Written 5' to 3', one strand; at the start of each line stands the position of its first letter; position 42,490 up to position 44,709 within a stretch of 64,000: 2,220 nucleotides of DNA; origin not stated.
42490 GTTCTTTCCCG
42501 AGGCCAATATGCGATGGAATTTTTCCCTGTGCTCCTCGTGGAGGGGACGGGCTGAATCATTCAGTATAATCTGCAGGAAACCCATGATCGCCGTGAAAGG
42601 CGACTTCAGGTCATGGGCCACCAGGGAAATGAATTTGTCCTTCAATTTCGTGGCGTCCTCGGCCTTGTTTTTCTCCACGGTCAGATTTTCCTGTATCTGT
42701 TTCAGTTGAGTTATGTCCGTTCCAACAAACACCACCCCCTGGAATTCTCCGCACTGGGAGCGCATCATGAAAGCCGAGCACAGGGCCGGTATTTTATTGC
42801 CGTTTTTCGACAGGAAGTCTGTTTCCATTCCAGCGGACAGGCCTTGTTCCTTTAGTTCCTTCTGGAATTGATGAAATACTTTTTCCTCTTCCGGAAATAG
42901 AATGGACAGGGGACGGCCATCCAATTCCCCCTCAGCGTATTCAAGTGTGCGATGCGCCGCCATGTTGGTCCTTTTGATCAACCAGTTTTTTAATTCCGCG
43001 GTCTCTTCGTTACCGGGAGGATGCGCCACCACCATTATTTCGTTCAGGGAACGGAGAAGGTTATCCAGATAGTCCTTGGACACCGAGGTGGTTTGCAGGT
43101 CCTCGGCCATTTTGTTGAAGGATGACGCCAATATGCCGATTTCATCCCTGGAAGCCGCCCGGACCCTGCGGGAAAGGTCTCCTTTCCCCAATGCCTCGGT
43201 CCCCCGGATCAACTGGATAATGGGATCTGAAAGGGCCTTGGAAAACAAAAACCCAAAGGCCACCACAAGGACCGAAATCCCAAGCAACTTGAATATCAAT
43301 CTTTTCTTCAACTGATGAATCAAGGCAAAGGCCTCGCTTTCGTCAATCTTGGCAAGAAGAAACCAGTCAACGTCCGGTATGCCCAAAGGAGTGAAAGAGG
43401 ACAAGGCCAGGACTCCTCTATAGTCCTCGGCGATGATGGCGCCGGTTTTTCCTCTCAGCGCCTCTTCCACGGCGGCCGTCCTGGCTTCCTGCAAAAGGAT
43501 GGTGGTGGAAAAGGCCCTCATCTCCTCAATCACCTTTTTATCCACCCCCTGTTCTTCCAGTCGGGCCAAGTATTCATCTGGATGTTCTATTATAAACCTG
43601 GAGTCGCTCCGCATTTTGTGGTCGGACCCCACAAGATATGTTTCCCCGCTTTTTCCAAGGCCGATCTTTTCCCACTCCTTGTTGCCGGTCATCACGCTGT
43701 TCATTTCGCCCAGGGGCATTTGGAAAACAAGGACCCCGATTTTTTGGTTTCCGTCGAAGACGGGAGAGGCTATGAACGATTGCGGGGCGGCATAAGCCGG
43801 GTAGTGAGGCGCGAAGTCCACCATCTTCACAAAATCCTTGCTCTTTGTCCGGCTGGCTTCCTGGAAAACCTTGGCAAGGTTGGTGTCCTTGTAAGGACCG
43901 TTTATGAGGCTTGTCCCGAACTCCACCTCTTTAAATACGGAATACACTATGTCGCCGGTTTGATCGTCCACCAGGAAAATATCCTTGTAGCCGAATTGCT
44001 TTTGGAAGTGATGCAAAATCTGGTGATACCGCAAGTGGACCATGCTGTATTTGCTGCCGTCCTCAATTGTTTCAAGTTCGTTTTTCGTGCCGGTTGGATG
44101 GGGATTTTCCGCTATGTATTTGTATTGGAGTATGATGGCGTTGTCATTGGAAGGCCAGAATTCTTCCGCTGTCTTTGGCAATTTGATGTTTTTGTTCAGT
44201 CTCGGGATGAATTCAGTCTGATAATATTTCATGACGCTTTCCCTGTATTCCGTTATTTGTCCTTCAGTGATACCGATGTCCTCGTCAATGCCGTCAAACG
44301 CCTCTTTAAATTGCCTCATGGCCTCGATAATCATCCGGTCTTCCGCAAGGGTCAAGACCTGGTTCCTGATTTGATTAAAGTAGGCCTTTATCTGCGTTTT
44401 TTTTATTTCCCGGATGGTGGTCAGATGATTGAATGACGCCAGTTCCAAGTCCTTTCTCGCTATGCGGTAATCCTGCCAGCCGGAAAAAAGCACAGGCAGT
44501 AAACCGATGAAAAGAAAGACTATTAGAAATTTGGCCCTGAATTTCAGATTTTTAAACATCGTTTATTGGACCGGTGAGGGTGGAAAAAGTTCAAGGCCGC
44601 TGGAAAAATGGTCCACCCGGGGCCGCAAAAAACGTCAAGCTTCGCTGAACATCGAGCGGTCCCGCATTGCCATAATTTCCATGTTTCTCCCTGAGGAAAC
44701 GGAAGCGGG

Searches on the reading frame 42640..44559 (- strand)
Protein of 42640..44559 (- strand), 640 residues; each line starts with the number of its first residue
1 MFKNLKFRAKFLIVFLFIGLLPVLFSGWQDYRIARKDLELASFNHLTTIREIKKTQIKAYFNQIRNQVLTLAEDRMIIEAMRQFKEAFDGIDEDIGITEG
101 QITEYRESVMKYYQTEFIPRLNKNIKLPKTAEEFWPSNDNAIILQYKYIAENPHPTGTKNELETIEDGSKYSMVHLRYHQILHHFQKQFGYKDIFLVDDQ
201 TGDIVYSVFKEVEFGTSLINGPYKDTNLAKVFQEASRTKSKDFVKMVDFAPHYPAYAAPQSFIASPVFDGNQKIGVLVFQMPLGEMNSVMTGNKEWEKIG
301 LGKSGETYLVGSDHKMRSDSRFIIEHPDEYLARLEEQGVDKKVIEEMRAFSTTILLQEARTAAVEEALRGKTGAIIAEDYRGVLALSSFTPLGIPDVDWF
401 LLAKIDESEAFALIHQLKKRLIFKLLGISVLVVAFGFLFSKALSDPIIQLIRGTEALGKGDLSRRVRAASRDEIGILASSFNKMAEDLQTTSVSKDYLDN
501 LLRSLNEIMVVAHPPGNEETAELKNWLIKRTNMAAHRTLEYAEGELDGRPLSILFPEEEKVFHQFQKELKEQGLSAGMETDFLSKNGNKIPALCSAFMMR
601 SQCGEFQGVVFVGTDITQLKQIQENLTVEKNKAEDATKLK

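Call 14: find_homologous_proteins(query=window:42640-44559:-, max_evalue=0.00001)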
Query window:42640-44559:- (640 aa): 2269 proteins with E <= 0.00001 among 8000 candidates; the best 120 are listed.
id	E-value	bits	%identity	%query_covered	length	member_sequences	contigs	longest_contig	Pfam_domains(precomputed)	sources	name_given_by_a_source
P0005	0.0e+0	1431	100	100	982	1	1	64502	PF00672.31,PF13426.14,PF02743.25,PF02518.32,PF00512.32,PF00072.31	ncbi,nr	ncbi:MAG: response regulator [Nitrospinae bacterium]|nr:response regulator [Nitrospinota bacterium]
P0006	4.4e-173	595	46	98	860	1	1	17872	PF00672.31,PF08447.19,PF13426.14,PF02743.25,PF08448.17,PF02518.32,PF00512.32,PF00989.32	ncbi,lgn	-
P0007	1.4e-168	581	43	100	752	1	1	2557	PF00672.31,PF13426.14,PF13188.14,PF02743.25,PF24820.2,PF08448.17,PF00512.32,PF00989.32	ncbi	ncbi:MAG: PAS domain S-box protein, partial [Thermodesulfobacteriota bacterium]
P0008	3.2e-167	576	51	82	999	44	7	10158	PF00672.31,PF08447.19,PF13426.14,PF13188.14,PF13185.13,PF02743.25,PF01590.33,PF08448.17,PF00989.32,PF00990.27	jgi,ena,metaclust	jgi:diguanylate cyclase (GGDEF)-like protein/PAS domain S-box-containing protein|metaclust:\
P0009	9.9e-163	561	44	97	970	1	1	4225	PF00672.31,PF13426.14,PF02743.25,PF08448.17,PF00211.26,PF00989.32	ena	-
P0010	2.1e-162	560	44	96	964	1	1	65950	PF00672.31,PF08447.19,PF13426.14,PF13188.14,PF02743.25,PF08448.17,PF02518.32,PF00512.32,PF00989.32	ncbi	-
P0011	2.3e-161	557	49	82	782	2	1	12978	PF00672.31,PF02743.25,PF02518.32,PF00512.32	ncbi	-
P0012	3.9e-161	556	50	77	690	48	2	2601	PF00672.31,PF02743.25,PF22335.2,PF00990.27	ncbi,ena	-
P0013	3.4e-158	546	43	98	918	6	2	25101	PF00672.31,PF13426.14,PF13188.14,PF02743.25,PF24820.2,PF02518.32,PF00512.32,PF00989.32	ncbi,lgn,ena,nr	ncbi:MAG TPA: PAS domain S-box protein [Candidatus Scalindua sp.]|nr:PAS domain S-box protein [Candi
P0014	5.5e-158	546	43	98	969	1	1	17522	PF00672.31,PF08447.19,PF13426.14,PF13188.14,PF02743.25,PF08448.17,PF02518.32,PF00512.32,PF00989.32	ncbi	-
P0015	1.6e-155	537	42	98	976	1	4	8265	PF00672.31,PF08447.19,PF13426.14,PF13188.14,PF02743.25,PF08448.17,PF02518.32,PF00512.32,PF00989.32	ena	-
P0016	1.7e-154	534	44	97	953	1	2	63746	PF00672.31,PF08447.19,PF13426.14,PF13188.14,PF02743.25,PF08448.17,PF02518.32,PF00512.32,PF00989.32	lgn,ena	-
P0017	2.9e-154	533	40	98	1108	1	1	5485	PF00672.31,PF08447.19,PF13426.14,PF02743.25,PF08448.17,PF02518.32,PF00512.32,PF00989.32,PF00072.31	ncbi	-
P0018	8.2e-153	528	48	77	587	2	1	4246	PF00672.31,PF02743.25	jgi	jgi:methyl-accepting chemotaxis protein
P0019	4.0e-152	526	48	80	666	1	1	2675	PF02743.25,PF02518.32,PF07568.19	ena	-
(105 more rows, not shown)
